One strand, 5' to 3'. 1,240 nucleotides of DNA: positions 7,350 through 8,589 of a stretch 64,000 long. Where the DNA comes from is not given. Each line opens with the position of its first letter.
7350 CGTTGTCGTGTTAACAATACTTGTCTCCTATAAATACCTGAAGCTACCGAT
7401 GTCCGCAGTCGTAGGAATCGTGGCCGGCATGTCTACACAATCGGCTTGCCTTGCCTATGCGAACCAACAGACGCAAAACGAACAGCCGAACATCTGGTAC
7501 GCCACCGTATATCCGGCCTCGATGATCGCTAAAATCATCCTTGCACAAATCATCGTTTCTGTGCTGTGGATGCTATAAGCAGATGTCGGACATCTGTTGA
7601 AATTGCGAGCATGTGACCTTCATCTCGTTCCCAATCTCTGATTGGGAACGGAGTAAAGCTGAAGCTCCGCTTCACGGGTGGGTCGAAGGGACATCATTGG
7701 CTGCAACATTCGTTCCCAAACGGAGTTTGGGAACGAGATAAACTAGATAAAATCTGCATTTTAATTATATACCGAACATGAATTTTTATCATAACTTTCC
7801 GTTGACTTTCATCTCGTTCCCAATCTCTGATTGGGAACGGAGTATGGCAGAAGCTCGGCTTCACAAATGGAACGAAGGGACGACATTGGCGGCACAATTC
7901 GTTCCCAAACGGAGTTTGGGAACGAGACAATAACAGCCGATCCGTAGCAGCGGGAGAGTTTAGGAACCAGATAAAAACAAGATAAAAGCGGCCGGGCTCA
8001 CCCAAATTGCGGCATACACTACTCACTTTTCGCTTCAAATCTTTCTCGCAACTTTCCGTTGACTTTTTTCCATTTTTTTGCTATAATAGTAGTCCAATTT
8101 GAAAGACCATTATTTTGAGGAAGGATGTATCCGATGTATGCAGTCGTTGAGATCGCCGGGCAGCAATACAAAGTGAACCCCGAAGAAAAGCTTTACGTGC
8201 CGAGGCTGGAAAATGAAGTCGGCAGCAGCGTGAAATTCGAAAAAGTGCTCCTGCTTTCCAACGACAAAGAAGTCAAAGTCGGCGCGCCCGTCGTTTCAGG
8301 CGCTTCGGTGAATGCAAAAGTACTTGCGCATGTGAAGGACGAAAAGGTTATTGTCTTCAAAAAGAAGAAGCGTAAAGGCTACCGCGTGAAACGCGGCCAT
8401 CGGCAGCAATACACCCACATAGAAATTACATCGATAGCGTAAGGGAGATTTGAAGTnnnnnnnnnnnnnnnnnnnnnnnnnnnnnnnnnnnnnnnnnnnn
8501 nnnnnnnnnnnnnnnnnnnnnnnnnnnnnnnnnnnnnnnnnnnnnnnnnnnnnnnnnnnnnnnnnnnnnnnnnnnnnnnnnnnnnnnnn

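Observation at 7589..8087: Tandem structured 125-bp repeats whose leader motif is reused as the -35 of the rplU promoter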

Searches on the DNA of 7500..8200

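Call 7: search_rna_families(source=window, start=7500, end=8200, threshold=evalue, max_evalue=10)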
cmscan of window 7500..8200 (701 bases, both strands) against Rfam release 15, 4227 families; matches with E-value up to 10: 9.
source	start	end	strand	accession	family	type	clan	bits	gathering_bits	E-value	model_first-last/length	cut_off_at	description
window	7802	7940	+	RF04112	MIR5512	Gene; miRNA;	-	35.5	139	5.9e-05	1-132/132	no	MIR5512 microRNA precursor family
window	7800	7938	-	RF04112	MIR5512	Gene; miRNA;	-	33.3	139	0.00022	1-132/132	no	MIR5512 microRNA precursor family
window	7708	7842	-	RF04210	MIR8643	Gene; miRNA;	-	27.4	135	0.0028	1-150/150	no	MIR8643 microRNA precursor family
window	7706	7844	+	RF04210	MIR8643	Gene; miRNA;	-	23.2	135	0.036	1-150/150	no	MIR8643 microRNA precursor family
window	7714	7836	-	RF04145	MIR8706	Gene; miRNA;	-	22.5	95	0.095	1-101/101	no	MIR8706 microRNA precursor family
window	7816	7923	+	RF04213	MIR7807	Gene; miRNA;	-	20.1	90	0.26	1-134/134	no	MIR7807 microRNA precursor family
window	7705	7844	-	RF03926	MIR1435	Gene; miRNA;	-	18.7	94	5.3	1-186/186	no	MIR1435 microRNA precursor family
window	7581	7643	+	RF02292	TtnuCD16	Gene; snRNA; snoRNA; CD-box;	-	16.7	75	0.93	1-58/58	no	Tetrahymena snoRNA TtnuCD16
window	7533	7574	-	RF02534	Noro_CRE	Cis-reg;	-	14.9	35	2.7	1-52/52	no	Norovirus cis-acting replication element (CRE)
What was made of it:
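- On Known RNA families (Rfam 15), including ribosomal-protein leaders: Over 7500-8200 the only matches are plant microRNA hairpin models at 20-35 bits against cut-offs of 90-139 (call 7).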

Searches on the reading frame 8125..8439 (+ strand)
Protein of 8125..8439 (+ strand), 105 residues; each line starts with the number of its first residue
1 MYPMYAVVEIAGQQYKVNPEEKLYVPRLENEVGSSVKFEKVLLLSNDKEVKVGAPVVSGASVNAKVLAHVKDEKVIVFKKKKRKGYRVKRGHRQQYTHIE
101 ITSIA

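Call 17: find_encoding_contigs(protein=window:8134-8439:+, flank=3000, max_places=10)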
Protein seq(102 aa) (102 aa): 24 contigs read that carry it; 10 places shown.
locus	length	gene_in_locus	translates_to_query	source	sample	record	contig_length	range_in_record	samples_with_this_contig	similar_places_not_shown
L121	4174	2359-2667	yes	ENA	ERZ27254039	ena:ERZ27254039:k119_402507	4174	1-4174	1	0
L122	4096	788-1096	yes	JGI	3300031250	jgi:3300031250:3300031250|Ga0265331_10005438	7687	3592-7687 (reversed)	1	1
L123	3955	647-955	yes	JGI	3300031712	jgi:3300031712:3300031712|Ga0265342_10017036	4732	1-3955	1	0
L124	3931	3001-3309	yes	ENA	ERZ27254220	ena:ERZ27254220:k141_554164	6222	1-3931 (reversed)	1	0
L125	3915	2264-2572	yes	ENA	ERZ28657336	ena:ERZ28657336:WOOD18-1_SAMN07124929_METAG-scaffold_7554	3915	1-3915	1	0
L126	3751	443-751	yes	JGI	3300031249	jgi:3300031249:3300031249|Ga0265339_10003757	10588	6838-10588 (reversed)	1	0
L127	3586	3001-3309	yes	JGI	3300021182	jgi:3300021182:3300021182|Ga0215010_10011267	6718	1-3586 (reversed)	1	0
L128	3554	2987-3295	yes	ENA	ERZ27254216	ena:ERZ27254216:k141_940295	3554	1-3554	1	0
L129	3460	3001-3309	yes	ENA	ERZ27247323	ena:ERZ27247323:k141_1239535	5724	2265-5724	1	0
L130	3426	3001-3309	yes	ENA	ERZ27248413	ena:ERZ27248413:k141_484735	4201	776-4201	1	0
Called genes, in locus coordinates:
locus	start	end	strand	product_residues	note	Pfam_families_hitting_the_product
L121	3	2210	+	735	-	?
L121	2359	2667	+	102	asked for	PF00829:Ribosomal_L21p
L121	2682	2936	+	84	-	PF01016:Ribosomal_L27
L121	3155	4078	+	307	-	PF00056:Ldh_1_N, PF02866:Ldh_1_C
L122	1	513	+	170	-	?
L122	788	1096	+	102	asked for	PF00829:Ribosomal_L21p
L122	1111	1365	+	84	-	PF01016:Ribosomal_L27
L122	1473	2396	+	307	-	PF00056:Ldh_1_N, PF02866:Ldh_1_C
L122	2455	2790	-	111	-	PF13581:HATPase_c_2, PF02518:HATPase_c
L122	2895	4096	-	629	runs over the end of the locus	-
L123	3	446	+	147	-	?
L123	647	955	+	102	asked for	PF00829:Ribosomal_L21p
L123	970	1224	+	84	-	PF01016:Ribosomal_L27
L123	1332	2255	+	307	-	PF00056:Ldh_1_N, PF02866:Ldh_1_C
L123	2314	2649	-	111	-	PF13581:HATPase_c_2, PF02518:HATPase_c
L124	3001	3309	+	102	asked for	PF00829:Ribosomal_L21p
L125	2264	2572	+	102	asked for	PF00829:Ribosomal_L21p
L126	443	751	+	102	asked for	PF00829:Ribosomal_L21p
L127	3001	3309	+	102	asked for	PF00829:Ribosomal_L21p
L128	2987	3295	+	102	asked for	PF00829:Ribosomal_L21p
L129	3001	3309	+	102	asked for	PF00829:Ribosomal_L21p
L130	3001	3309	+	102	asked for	PF00829:Ribosomal_L21p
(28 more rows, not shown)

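Call 55: list_cluster_members(proteins=[window:8134-8439:+, window:8956-9876:+])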
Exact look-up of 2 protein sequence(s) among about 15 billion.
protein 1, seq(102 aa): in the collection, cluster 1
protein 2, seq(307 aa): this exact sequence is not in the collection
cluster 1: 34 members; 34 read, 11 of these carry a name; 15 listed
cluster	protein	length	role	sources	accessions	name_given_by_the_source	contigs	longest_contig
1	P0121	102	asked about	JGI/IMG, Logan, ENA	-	large subunit ribosomal protein L21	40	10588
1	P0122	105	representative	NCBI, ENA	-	-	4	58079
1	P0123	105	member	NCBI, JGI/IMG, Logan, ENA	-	large subunit ribosomal protein L21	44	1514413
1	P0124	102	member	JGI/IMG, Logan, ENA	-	large subunit ribosomal protein L21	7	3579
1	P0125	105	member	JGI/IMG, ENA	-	large subunit ribosomal protein L21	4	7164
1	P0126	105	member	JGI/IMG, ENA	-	large subunit ribosomal protein L21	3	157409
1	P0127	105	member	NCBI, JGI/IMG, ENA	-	large subunit ribosomal protein L21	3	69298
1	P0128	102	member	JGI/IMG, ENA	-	large subunit ribosomal protein L21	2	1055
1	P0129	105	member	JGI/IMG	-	large subunit ribosomal protein L21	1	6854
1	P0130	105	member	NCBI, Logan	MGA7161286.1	MAG: 50S ribosomal protein L21 [Bacteroidota bacterium]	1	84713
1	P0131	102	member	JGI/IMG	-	large subunit ribosomal protein L21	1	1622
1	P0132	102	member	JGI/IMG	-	large subunit ribosomal protein L21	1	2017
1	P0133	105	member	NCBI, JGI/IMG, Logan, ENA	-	-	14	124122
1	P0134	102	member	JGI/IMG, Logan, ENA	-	-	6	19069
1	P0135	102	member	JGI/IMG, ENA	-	-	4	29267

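Call 56: find_encoding_contigs(protein=window:8125-8439:+, flank=1200, max_places=10)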
Protein seq(105 aa) (105 aa): 22 contigs read that carry it; 10 places shown.
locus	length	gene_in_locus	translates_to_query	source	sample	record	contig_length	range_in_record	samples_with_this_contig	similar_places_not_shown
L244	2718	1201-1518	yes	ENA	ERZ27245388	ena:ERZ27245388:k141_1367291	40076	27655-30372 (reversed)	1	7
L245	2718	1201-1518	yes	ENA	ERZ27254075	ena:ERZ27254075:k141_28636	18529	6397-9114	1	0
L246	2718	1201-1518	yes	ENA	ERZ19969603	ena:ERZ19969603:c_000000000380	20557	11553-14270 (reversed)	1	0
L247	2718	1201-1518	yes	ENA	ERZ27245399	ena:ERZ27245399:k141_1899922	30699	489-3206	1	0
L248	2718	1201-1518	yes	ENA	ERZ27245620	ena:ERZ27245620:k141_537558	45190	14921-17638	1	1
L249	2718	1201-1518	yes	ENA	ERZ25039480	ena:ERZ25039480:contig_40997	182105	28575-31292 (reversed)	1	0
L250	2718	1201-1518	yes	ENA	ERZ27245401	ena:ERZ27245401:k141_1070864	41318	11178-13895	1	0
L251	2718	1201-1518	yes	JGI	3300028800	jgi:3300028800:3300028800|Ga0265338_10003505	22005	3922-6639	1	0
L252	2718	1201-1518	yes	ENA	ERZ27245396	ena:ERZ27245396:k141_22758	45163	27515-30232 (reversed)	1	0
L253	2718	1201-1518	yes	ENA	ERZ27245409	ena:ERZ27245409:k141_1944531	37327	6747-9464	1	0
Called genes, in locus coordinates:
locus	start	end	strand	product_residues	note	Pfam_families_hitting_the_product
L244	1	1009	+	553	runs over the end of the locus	PF06826:Asp-Al_Ex, PF02080:TrkA_C, PF06826:Asp-Al_Ex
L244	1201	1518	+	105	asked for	PF00829:Ribosomal_L21p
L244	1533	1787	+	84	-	PF01016:Ribosomal_L27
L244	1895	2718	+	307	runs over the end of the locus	PF00056:Ldh_1_N, PF02866:Ldh_1_C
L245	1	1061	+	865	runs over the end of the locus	PF04851:ResIII, PF00270:DEAD (faint)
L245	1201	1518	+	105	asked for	PF00829:Ribosomal_L21p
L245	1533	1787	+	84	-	PF01016:Ribosomal_L27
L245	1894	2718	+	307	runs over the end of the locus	PF00056:Ldh_1_N, PF02866:Ldh_1_C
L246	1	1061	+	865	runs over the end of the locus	PF04851:ResIII, PF00270:DEAD (faint)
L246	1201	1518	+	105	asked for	PF00829:Ribosomal_L21p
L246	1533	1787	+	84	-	PF01016:Ribosomal_L27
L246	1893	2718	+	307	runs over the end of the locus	PF00056:Ldh_1_N, PF02866:Ldh_1_C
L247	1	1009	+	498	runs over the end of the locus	?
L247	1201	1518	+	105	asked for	PF00829:Ribosomal_L21p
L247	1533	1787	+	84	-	PF01016:Ribosomal_L27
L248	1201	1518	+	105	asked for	PF00829:Ribosomal_L21p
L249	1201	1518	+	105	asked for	PF00829:Ribosomal_L21p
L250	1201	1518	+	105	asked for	PF00829:Ribosomal_L21p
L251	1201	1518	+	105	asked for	PF00829:Ribosomal_L21p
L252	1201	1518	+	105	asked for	PF00829:Ribosomal_L21p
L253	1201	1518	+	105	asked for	PF00829:Ribosomal_L21p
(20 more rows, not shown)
